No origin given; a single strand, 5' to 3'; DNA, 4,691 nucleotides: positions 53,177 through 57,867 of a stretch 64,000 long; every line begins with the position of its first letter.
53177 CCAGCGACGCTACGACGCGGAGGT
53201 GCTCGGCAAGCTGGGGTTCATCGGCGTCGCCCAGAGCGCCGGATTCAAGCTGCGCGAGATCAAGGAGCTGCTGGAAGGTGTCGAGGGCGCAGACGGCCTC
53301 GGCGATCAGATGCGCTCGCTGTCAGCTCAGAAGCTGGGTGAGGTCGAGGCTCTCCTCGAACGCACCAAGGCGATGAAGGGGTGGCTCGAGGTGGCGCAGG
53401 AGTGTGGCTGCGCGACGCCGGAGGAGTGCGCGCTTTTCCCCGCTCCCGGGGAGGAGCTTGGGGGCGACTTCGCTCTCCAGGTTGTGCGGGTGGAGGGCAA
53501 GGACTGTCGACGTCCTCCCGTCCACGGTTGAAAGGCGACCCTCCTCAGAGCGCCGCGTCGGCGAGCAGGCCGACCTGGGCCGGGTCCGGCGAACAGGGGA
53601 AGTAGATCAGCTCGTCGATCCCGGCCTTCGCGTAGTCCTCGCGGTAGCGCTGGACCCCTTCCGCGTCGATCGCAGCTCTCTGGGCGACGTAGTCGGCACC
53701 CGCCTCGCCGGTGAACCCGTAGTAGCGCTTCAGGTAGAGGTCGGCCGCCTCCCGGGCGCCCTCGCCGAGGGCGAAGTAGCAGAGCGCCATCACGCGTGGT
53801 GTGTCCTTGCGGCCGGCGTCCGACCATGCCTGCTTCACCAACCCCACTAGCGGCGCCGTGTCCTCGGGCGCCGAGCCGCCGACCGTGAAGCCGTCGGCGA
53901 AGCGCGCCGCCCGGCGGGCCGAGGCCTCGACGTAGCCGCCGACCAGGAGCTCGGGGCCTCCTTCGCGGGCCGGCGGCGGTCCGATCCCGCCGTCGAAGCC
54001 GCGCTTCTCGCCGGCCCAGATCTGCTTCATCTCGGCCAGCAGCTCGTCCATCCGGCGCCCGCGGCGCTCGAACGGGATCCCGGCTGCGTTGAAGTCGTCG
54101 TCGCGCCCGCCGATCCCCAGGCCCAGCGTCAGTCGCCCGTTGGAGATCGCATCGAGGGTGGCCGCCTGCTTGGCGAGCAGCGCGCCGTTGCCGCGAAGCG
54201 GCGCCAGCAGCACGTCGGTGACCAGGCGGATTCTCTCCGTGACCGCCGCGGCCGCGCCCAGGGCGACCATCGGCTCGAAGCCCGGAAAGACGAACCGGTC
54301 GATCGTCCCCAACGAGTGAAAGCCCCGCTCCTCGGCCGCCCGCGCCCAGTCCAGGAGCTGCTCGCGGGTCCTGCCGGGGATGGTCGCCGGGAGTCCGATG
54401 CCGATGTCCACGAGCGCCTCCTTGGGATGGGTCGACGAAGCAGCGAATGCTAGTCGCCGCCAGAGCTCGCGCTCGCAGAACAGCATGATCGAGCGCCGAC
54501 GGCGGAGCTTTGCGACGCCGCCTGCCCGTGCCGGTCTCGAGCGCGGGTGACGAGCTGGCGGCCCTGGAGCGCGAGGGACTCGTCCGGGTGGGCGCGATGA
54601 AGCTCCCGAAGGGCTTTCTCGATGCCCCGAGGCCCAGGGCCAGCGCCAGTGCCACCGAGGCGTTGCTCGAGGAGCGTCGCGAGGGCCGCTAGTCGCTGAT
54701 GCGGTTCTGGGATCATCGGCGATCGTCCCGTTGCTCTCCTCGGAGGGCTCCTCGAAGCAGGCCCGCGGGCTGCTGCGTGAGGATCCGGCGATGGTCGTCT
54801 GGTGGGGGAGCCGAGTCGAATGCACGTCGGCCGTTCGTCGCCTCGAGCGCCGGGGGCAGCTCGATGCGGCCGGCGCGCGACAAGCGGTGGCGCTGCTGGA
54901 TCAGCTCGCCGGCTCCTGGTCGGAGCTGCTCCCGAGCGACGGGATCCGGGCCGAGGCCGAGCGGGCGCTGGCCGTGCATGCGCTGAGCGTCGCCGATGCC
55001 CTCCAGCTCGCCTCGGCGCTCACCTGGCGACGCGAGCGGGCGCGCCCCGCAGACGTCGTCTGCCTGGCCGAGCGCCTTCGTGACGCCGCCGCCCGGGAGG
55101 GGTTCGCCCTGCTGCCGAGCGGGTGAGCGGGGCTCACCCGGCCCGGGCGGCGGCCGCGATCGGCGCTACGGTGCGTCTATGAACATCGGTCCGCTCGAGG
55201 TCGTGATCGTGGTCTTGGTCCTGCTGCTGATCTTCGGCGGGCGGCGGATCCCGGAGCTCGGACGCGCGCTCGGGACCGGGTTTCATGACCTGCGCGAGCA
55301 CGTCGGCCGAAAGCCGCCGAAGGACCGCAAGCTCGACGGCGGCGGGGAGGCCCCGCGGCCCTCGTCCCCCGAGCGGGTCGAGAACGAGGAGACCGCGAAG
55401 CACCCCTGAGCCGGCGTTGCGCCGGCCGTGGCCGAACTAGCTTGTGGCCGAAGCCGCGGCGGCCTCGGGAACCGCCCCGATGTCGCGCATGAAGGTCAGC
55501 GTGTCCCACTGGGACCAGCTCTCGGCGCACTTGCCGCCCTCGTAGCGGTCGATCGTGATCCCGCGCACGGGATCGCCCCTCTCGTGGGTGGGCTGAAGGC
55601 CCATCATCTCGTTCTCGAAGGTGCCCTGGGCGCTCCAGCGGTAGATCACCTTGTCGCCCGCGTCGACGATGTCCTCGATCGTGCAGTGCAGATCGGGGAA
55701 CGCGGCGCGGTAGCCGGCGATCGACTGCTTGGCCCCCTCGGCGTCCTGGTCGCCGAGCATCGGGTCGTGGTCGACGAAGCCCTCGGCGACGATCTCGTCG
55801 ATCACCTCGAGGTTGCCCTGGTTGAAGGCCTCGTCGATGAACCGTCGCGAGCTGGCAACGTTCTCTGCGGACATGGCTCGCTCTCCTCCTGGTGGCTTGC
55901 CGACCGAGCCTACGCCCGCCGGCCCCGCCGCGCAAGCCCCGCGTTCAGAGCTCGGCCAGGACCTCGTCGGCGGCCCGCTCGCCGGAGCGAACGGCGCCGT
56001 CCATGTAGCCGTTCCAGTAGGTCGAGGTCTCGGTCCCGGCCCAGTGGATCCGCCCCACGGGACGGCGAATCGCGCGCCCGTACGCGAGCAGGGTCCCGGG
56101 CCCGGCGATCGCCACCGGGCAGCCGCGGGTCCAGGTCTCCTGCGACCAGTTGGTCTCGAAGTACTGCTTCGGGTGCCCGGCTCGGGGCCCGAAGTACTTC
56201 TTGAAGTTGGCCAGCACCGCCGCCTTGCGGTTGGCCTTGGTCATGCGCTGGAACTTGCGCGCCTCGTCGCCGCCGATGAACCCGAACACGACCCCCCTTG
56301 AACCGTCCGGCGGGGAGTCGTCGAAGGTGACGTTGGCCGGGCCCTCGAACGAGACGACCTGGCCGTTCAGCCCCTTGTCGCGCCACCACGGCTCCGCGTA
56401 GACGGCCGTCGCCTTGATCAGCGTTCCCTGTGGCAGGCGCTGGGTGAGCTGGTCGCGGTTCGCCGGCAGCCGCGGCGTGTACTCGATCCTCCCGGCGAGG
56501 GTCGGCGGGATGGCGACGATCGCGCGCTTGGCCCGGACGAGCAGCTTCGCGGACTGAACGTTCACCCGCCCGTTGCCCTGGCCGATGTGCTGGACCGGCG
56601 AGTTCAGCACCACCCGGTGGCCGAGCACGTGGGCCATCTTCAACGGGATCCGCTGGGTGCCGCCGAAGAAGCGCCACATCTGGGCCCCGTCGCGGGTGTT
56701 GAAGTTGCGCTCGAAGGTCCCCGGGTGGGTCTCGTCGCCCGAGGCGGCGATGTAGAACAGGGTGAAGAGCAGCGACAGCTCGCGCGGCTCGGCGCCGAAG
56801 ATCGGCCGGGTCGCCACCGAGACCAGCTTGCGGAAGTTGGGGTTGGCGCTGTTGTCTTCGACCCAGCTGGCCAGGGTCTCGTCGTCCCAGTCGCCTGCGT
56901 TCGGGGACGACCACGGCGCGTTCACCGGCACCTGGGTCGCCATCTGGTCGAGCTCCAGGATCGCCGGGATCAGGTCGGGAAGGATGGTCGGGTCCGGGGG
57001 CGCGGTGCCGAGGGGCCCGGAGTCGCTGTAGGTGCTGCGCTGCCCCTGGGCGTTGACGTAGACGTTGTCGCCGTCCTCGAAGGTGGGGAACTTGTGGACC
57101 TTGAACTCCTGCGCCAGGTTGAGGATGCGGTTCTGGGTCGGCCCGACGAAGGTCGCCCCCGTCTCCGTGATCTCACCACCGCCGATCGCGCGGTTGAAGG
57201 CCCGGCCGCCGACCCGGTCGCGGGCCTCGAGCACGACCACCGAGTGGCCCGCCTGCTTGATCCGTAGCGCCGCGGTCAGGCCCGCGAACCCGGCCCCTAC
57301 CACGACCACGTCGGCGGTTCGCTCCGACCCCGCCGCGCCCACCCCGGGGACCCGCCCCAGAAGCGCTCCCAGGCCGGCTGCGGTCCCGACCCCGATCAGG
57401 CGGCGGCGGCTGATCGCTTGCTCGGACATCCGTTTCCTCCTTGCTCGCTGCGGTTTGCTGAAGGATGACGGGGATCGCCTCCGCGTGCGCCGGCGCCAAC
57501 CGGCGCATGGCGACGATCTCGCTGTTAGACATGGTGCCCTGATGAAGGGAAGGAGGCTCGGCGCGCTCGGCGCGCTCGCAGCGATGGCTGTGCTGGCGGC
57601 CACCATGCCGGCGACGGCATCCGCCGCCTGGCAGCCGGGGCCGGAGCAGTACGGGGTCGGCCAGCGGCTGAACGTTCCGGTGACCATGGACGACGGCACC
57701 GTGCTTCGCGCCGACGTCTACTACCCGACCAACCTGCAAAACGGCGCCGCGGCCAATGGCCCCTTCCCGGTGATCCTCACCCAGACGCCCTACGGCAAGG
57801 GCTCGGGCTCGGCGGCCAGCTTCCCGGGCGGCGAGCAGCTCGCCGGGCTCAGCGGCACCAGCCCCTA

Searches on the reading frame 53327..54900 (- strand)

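Call 32: search_protein_families(library=pfam, proteins=[window:53327-54688:-, window:53545-54900:-], max_evalue=0.001)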
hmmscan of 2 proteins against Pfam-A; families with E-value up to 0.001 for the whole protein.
window:53327-54688:- (453 aa): 0 families

window:53545-54900:- (451 aa): 1 family
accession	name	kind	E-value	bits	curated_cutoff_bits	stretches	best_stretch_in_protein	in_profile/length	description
PF00296.26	Bac_luciferase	-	2.8e-43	148.9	27.9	1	178-417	21-273/314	Luciferase-like monooxygenase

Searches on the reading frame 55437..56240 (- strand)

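Call 32: search_protein_families(library=pfam, proteins=[window:55437-56240:-], max_evalue=0.001)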
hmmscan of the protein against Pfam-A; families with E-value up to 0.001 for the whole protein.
window:55437-56240:- (267 aa): 2 families
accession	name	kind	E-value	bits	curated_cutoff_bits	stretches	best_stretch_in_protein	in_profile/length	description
PF07366.18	SnoaL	-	9.9e-29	100.2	28.4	1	132-254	4-126/126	SnoaL-like polyketide cyclase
PF12680.13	SnoaL_2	-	3.1e-18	66.7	27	1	132-240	2-101/102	SnoaL-like domain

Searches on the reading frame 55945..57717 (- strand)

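Call 32: search_protein_families(library=pfam, proteins=[window:55945-57717:-], max_evalue=0.001)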
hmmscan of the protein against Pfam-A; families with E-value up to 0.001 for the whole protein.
window:55945-57717:- (590 aa): 10 families
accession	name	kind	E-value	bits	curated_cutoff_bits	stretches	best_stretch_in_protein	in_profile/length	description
PF01593.30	Amino_oxidase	-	4.7e-70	237.5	19.8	1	144-587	1-443/443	Flavin containing amine oxidoreductase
PF13450.12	NAD_binding_8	-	2.7e-13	50.4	21.9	1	139-204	1-67/68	NAD(P)-binding Rossmann-like domain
PF00890.30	FAD_binding_2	-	2.8e-09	37.1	20.4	1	136-180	1-44/414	FAD binding domain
PF12831.13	FAD_oxidored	-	1.2e-07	31.9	27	1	136-175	1-40/416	FAD dependent oxidoreductase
PF01266.30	DAO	-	1.4e-07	31.9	27.9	1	136-174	1-39/353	FAD dependent oxidoreductase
PF07992.20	Pyr_redox_2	-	1.3e-06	28.6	26.1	1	136-172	2-39/291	Pyridine nucleotide-disulphide oxidoreductase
PF03486.20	HI0933_like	-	3.2e-06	27.2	50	1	136-185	2-51/244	HI0933-like protein Rossmann domain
PF01134.28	GIDA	-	1.4e-05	24.8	22.1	1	136-180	1-46/391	Glucose inhibited division protein A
PF01946.23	Thi4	-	2e-05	24.4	26.2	1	135-173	18-57/235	Thi4 family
PF00070.33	Pyr_redox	-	0.0003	21.7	22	1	137-178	2-42/82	Pyridine nucleotide-disulphide oxidoreductase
